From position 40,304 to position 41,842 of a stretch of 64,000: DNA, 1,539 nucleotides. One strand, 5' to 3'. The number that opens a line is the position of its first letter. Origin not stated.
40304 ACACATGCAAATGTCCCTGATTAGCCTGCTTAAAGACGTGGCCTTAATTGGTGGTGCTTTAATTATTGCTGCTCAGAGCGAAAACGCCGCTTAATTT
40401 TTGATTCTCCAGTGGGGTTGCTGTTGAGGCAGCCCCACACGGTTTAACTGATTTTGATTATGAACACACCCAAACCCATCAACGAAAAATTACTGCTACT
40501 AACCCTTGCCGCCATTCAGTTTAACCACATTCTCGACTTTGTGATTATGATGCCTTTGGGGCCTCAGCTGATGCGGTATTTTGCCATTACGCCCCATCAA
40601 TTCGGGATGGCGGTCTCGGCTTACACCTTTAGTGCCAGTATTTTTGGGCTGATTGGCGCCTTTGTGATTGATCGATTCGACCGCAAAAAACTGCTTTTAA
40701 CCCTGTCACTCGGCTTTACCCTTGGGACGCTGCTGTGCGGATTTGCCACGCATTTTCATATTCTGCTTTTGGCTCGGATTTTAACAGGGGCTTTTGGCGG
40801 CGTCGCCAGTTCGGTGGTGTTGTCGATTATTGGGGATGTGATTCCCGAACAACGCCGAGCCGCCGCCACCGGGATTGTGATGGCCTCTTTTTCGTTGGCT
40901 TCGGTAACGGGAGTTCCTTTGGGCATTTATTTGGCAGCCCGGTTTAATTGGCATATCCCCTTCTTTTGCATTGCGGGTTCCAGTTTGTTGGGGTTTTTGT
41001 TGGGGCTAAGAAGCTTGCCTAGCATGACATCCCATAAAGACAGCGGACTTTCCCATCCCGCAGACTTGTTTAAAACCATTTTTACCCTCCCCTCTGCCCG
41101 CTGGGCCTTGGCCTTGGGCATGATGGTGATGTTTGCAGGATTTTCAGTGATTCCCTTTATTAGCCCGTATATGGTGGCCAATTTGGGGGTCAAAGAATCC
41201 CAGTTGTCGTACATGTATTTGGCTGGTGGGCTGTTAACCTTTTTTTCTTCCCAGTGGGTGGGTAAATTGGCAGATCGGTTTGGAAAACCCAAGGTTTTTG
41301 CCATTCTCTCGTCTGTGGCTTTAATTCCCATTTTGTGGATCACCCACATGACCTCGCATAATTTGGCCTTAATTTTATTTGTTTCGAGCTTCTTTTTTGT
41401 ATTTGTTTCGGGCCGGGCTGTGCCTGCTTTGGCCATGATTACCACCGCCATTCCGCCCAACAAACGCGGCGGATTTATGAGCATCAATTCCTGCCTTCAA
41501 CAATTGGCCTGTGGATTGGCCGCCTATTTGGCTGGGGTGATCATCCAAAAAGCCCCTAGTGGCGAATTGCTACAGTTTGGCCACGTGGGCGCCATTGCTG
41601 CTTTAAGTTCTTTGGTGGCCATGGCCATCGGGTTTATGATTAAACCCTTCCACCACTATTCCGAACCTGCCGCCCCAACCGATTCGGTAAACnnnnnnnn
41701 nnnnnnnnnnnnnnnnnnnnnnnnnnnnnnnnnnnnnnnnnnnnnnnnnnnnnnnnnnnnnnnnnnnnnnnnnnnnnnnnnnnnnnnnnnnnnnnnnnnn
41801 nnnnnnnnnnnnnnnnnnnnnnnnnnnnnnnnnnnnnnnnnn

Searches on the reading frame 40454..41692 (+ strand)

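Call 59: search_protein_families(library=pfam, proteins=[window:40454-41692:+], max_evalue=0.0001)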
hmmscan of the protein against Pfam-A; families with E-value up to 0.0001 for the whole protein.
window:40454-41692:+ (413 aa): 3 families
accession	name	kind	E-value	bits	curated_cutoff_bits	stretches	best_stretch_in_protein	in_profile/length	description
PF07690.21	MFS_1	-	6.1e-49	167.2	33.4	2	19-236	2-224/347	Major Facilitator Superfamily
PF00083.30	Sugar_tr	-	2.1e-15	57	22.3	2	49-185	47-189/452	Sugar (and other) transporter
PF13347.12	MFS_2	-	7.6e-06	25.2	27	1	205-365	216-382/427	MFS/sugar transport protein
